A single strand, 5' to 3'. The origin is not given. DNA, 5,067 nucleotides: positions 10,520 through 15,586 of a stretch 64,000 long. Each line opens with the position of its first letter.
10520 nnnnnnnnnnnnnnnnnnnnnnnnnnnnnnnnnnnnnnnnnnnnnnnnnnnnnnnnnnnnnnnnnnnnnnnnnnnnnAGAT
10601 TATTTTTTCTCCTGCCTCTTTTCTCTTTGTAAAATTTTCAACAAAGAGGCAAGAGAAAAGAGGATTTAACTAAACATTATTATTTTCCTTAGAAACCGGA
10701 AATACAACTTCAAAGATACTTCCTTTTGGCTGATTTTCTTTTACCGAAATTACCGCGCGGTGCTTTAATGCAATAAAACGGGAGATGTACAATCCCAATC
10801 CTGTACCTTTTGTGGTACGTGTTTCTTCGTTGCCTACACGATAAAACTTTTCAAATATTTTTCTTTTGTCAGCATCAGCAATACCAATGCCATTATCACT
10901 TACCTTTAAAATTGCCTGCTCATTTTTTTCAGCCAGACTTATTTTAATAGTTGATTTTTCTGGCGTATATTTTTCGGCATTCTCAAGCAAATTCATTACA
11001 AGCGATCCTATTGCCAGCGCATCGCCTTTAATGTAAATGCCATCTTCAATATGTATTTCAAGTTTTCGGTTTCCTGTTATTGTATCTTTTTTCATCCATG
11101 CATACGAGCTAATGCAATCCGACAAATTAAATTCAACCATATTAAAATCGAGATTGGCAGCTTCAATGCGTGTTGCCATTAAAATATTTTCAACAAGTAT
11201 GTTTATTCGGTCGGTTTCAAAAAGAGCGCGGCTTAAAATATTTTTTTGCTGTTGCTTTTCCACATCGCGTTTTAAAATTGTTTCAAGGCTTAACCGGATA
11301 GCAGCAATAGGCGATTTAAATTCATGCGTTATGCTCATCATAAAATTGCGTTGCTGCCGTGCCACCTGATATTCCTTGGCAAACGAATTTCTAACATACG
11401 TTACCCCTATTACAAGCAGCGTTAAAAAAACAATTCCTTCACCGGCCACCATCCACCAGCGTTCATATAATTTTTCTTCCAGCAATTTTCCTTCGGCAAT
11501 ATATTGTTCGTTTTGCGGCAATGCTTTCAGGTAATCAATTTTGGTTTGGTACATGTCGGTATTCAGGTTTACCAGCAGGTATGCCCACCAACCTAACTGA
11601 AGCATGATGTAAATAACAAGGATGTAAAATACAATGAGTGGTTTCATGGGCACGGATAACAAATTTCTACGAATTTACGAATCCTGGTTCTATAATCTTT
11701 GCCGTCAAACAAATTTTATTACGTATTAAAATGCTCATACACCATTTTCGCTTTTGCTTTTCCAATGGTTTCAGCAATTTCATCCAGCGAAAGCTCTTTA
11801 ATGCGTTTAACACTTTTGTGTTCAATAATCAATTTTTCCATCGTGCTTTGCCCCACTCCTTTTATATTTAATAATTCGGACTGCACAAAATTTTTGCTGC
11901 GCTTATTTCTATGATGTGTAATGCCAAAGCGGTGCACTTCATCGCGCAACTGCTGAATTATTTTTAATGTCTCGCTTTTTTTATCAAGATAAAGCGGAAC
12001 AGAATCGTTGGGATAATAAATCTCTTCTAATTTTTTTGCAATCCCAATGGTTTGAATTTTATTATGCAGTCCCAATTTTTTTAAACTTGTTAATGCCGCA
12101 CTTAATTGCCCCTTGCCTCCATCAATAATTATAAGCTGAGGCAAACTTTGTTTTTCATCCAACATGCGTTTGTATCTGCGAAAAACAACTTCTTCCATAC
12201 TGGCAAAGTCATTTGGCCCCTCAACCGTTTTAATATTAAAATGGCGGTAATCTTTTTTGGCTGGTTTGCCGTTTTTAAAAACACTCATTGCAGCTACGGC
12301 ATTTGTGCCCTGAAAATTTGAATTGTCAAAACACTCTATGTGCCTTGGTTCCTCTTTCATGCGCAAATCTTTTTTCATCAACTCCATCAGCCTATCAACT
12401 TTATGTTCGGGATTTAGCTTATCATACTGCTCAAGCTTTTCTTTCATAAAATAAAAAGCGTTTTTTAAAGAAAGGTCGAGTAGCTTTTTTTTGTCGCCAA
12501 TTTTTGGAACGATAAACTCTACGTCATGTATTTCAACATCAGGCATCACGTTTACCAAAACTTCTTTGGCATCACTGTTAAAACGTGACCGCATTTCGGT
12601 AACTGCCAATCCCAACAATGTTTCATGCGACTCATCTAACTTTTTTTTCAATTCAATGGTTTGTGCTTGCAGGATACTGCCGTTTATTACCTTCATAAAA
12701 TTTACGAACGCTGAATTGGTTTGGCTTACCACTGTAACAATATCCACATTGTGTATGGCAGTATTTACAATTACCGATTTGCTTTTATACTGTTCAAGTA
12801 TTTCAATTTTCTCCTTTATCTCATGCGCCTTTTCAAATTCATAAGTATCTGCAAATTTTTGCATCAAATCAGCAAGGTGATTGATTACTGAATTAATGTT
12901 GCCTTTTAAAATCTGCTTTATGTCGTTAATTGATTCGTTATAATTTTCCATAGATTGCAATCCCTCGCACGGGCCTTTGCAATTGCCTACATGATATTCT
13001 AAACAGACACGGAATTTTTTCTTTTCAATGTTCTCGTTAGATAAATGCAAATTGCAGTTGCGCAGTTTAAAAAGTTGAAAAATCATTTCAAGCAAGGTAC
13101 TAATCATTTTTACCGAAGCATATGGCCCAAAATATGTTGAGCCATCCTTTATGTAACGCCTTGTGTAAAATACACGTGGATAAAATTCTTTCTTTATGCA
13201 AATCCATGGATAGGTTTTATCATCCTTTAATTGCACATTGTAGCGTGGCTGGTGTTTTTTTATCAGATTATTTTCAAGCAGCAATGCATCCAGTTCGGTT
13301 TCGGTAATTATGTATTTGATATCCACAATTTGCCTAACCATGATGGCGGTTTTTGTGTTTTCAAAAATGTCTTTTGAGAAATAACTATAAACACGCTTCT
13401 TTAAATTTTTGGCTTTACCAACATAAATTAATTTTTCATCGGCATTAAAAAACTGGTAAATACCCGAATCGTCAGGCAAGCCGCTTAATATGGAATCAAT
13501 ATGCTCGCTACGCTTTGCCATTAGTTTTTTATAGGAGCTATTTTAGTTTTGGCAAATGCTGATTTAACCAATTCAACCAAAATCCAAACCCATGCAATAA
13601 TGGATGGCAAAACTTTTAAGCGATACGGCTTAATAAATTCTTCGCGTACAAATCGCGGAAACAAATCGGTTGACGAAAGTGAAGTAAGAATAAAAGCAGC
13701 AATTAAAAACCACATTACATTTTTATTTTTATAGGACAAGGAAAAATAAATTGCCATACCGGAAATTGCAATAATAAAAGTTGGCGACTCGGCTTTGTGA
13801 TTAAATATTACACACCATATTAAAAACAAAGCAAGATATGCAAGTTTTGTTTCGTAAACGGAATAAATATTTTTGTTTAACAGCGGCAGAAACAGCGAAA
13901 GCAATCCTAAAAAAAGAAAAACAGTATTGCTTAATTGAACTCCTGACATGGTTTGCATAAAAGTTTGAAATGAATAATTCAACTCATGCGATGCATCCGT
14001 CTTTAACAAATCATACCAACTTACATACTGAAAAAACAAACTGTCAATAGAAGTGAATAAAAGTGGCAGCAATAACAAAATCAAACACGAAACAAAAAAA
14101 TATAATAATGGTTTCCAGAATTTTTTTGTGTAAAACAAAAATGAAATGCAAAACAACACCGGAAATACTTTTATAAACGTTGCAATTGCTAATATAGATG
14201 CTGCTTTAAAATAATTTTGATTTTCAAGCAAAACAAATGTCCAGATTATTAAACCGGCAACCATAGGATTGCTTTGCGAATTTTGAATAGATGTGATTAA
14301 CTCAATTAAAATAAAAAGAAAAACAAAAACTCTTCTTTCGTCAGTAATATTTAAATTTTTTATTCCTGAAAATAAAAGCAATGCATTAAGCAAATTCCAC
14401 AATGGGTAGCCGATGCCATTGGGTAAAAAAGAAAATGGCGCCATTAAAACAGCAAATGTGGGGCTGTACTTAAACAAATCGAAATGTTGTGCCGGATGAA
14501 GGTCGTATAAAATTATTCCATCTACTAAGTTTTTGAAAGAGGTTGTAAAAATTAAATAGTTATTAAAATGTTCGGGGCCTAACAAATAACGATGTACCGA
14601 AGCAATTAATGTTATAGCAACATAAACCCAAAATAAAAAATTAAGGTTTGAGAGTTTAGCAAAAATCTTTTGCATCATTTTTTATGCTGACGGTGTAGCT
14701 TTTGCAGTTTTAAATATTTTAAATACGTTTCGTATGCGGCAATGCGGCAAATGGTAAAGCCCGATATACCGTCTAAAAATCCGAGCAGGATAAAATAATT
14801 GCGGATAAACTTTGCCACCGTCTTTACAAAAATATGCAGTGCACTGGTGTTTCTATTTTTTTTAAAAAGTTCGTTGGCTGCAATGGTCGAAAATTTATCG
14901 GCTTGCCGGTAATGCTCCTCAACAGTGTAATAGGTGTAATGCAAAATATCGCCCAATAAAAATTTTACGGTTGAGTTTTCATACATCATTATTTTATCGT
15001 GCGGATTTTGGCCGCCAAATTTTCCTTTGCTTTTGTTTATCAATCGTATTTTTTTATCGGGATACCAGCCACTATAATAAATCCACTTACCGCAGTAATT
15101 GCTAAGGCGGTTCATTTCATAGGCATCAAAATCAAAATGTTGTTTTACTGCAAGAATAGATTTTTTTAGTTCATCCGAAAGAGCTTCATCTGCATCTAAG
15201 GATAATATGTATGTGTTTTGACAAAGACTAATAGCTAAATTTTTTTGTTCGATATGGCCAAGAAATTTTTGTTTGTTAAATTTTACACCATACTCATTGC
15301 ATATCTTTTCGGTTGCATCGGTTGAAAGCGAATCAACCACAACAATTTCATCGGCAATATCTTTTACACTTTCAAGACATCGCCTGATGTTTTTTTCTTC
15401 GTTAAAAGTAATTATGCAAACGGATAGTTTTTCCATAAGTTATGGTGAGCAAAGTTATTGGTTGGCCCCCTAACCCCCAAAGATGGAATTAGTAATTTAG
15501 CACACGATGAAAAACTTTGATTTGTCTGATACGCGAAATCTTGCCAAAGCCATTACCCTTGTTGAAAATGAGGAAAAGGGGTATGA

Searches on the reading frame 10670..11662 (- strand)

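Call 72: search_protein_families(library=pfam, proteins=[window:10670-11662:-], max_evalue=0.00001)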
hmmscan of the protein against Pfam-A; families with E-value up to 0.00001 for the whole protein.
window:10670-11662:- (330 aa): 2 families
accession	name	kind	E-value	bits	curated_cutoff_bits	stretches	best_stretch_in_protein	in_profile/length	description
PF02518.31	HATPase_c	-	8.6e-24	84.6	26.4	1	213-324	1-110/111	Histidine kinase-, DNA gyrase B-, and HSP90-like ATPase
PF00512.31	HisKA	-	5.6e-11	42.8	26.9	1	104-168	2-65/66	His Kinase A (phospho-acceptor) domain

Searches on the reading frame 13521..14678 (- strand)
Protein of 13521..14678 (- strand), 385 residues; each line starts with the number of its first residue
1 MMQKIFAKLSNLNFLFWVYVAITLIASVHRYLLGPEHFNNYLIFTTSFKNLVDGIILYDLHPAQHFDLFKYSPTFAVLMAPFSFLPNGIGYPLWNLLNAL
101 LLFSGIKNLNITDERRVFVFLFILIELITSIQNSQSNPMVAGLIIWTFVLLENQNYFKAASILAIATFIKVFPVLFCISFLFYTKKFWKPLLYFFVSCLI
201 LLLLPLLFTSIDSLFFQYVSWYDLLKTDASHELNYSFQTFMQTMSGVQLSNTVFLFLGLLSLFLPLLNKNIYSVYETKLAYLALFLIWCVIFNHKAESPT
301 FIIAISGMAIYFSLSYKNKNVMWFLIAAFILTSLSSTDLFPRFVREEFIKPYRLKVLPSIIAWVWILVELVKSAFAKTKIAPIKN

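Call 92: search_protein_families(library=pfam, proteins=[window:13521-14678:-], max_evalue=0.00001)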
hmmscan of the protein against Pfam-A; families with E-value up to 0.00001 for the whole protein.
window:13521-14678:- (385 aa): 1 family
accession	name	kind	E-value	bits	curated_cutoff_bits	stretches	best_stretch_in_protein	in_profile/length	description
PF09594.16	GT87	-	1.2e-19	71.4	25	1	69-291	1-214/237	Glycosyltransferase family 87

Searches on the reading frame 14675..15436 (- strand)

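Call 92: search_protein_families(library=pfam, proteins=[window:14675-15436:-], max_evalue=0.00001)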
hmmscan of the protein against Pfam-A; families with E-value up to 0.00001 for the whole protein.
window:14675-15436:- (253 aa): 1 family
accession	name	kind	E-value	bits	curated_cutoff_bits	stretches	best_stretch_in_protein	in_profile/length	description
PF00535.33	Glycos_transf_2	-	1.4e-21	77.6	23.3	1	5-139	1-148/168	Glycosyl transferase family 2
